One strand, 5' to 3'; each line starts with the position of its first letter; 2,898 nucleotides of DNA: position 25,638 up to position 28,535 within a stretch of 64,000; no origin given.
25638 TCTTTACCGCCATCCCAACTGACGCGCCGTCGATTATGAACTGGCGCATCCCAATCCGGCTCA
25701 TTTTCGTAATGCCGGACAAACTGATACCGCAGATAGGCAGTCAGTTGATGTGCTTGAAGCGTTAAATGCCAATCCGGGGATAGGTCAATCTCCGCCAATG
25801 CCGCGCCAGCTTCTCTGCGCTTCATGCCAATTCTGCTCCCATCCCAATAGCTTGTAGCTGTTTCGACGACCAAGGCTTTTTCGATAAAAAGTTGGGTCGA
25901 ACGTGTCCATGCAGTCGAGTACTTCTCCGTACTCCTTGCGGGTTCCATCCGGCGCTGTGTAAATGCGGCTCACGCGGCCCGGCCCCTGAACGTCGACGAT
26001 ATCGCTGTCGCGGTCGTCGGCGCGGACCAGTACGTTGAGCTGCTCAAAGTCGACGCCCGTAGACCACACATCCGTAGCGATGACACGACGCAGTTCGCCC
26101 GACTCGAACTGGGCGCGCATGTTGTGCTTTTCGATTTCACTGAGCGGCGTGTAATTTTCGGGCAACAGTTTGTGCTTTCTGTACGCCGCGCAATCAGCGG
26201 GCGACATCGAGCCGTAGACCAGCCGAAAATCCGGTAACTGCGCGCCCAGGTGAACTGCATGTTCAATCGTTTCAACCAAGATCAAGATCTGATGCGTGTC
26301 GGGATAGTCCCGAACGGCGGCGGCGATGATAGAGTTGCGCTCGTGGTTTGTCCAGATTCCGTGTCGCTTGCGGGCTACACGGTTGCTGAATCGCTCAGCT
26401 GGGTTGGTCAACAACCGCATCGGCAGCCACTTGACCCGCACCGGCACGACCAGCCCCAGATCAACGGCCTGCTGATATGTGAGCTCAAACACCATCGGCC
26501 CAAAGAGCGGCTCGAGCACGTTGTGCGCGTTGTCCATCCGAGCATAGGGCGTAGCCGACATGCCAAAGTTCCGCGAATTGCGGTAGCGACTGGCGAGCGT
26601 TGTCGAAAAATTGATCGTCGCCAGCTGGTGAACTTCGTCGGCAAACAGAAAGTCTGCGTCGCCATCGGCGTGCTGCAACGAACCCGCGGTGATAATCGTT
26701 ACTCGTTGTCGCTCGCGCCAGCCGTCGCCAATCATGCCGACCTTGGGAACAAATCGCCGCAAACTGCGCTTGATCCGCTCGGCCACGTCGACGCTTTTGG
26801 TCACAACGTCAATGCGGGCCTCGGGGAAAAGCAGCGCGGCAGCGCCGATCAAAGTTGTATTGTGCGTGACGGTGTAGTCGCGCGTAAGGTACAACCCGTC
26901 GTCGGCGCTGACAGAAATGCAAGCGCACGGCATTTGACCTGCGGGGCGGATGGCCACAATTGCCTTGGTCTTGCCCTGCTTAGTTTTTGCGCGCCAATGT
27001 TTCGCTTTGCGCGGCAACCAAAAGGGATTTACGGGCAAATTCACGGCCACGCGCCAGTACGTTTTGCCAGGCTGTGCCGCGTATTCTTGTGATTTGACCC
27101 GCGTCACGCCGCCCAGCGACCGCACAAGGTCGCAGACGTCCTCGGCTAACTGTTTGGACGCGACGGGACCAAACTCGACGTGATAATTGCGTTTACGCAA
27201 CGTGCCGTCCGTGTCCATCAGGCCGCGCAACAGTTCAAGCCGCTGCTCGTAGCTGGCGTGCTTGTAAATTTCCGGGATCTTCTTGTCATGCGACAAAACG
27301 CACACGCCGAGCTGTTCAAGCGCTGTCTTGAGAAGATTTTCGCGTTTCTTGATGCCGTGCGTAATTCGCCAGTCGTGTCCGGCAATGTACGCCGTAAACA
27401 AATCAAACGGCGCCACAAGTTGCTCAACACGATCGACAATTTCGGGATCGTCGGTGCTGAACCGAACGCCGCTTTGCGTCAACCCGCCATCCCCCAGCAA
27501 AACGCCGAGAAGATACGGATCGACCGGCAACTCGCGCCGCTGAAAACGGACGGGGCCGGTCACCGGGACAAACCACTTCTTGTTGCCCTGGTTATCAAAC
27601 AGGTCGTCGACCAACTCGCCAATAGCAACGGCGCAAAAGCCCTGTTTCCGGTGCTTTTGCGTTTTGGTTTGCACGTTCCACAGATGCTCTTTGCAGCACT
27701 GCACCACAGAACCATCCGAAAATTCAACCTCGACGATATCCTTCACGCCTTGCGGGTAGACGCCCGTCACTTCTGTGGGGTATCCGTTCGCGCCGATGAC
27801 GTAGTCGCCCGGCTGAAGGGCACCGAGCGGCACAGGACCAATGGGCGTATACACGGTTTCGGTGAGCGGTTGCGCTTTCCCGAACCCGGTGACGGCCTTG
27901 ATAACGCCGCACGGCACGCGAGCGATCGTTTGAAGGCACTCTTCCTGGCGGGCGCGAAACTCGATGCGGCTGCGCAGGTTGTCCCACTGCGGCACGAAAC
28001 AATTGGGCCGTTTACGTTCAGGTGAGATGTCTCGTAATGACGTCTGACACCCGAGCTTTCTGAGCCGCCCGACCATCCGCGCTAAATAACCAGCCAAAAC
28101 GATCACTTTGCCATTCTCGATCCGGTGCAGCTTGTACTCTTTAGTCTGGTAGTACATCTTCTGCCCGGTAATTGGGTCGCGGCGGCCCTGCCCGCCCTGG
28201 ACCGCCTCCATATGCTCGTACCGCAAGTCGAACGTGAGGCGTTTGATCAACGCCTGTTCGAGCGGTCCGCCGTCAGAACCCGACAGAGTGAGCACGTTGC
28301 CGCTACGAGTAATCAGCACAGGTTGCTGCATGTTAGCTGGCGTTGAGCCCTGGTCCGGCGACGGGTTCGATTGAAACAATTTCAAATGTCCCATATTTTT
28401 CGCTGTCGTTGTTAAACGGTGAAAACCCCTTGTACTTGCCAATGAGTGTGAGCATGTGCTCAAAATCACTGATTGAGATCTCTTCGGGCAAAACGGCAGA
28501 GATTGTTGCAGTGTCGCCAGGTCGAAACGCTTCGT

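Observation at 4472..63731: Genome-wide, evenly spaced 12-bp palindrome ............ written into coding genes in all three frames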

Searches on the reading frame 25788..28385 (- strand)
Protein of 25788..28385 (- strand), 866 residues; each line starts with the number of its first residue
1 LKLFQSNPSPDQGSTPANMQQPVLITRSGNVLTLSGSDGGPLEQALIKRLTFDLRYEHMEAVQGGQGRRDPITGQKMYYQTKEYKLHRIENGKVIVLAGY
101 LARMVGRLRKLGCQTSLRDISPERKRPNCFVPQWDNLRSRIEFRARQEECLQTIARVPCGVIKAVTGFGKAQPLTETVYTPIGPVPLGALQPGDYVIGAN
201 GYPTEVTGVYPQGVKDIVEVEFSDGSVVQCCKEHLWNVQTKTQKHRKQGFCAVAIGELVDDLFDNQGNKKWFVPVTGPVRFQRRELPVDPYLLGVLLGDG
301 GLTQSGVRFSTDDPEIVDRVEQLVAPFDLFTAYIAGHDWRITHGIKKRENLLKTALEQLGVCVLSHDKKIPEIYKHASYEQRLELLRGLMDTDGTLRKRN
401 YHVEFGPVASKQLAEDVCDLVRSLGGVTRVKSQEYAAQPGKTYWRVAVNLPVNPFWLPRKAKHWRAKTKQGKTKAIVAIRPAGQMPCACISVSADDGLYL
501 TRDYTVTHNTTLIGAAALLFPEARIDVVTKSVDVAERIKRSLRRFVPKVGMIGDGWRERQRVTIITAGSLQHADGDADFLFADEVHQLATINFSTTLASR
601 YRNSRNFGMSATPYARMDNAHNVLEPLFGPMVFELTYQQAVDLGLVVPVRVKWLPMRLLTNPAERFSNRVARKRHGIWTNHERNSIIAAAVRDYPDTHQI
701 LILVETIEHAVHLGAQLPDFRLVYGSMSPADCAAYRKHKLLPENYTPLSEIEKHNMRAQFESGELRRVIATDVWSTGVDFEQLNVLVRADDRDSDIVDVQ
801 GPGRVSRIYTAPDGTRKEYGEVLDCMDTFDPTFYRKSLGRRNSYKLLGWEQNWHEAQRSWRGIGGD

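Call 38: search_protein_families(library=pfam, proteins=[window:25788-28385:-], max_evalue=0.001)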
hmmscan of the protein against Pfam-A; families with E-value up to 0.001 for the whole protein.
window:25788-28385:- (866 aa): 2 families
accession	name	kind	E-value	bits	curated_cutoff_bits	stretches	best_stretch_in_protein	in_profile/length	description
PF14528.11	LAGLIDADG_3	-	3.1e-09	37.4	22.5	1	380-446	1-66/82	LAGLIDADG-like domain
PF00271.37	Helicase_C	-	7.1e-05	23.5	23.5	1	748-808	49-109/110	Helicase conserved C-terminal domain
